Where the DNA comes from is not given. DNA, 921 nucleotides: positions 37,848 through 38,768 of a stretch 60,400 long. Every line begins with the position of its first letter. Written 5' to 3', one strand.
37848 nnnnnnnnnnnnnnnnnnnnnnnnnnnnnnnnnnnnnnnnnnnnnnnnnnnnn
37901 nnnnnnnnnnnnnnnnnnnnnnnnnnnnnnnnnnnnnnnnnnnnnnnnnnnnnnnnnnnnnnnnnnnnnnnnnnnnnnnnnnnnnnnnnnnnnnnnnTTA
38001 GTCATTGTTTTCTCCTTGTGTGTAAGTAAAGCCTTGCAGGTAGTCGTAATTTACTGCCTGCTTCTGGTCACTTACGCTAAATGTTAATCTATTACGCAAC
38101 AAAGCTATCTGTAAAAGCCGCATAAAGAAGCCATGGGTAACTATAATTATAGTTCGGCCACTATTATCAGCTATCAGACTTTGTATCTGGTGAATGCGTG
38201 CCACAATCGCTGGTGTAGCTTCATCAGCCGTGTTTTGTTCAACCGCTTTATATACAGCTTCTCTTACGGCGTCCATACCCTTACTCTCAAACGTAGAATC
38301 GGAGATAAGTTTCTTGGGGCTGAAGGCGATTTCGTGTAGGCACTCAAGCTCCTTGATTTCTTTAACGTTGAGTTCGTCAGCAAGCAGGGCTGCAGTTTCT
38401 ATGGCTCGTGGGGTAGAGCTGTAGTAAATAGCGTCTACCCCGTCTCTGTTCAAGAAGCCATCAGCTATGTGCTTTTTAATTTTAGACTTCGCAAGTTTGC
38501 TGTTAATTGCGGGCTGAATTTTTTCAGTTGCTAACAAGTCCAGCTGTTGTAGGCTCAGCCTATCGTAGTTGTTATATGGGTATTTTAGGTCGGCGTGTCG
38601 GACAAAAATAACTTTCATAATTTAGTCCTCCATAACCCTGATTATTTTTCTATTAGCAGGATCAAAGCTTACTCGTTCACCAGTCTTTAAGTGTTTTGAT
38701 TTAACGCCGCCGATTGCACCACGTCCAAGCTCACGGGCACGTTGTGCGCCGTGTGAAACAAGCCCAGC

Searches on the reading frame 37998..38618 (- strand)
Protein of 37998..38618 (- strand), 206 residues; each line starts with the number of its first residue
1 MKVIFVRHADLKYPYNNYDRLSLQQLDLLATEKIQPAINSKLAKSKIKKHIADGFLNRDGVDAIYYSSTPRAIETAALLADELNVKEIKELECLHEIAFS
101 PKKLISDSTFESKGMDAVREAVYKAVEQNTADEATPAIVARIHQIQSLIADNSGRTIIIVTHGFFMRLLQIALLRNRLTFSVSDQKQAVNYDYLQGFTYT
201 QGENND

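Call 3: search_protein_families(library=pfam, proteins=[window:37998-38618:-], max_evalue=0.01)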
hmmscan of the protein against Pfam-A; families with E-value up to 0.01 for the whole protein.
window:37998-38618:- (206 aa): 1 family
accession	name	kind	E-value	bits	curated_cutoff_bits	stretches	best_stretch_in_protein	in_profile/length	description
PF00300.27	His_Phos_1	-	3.7e-13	50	21.7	1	54-176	38-161/194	Histidine phosphatase superfamily (branch 1)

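Call 4: search_protein_families(library=ncbifam, proteins=[window:37998-38618:-], max_evalue=0.01)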
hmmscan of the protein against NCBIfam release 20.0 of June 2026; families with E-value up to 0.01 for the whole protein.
window:37998-38618:- (206 aa): 5 families
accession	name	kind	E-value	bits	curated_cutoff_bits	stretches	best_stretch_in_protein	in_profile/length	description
TIGR03162.1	ribazole_cobC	equivalog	1.3e-08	34.5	162.9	1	47-180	39-162/176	alpha-ribazole phosphatase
NF005567.0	PRK07238.1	equivalog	9.2e-07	28.5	326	1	49-166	213-330/378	bifunctional RNase H/acid phosphatase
NF045917.1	PhserinePhPspA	equivalog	0.00014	21.6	350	1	46-175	34-163/211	phosphoserine phosphatase PspA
NF038349.1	dPGM_arch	equivalog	0.00034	20.6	225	1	57-168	42-143/194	2,3-diphosphoglycerate-dependent phosphoglycerate mutase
NF009994.0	PRK13463.1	equivalog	0.00047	20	277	1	33-169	20-158/203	phosphoserine phosphatase 1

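Call 11: search_protein_families(library=padloc, proteins=[window:37998-38618:-], max_evalue=0.01)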
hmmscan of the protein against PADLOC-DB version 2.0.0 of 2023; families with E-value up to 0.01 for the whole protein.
window:37998-38618:- (206 aa): 0 families
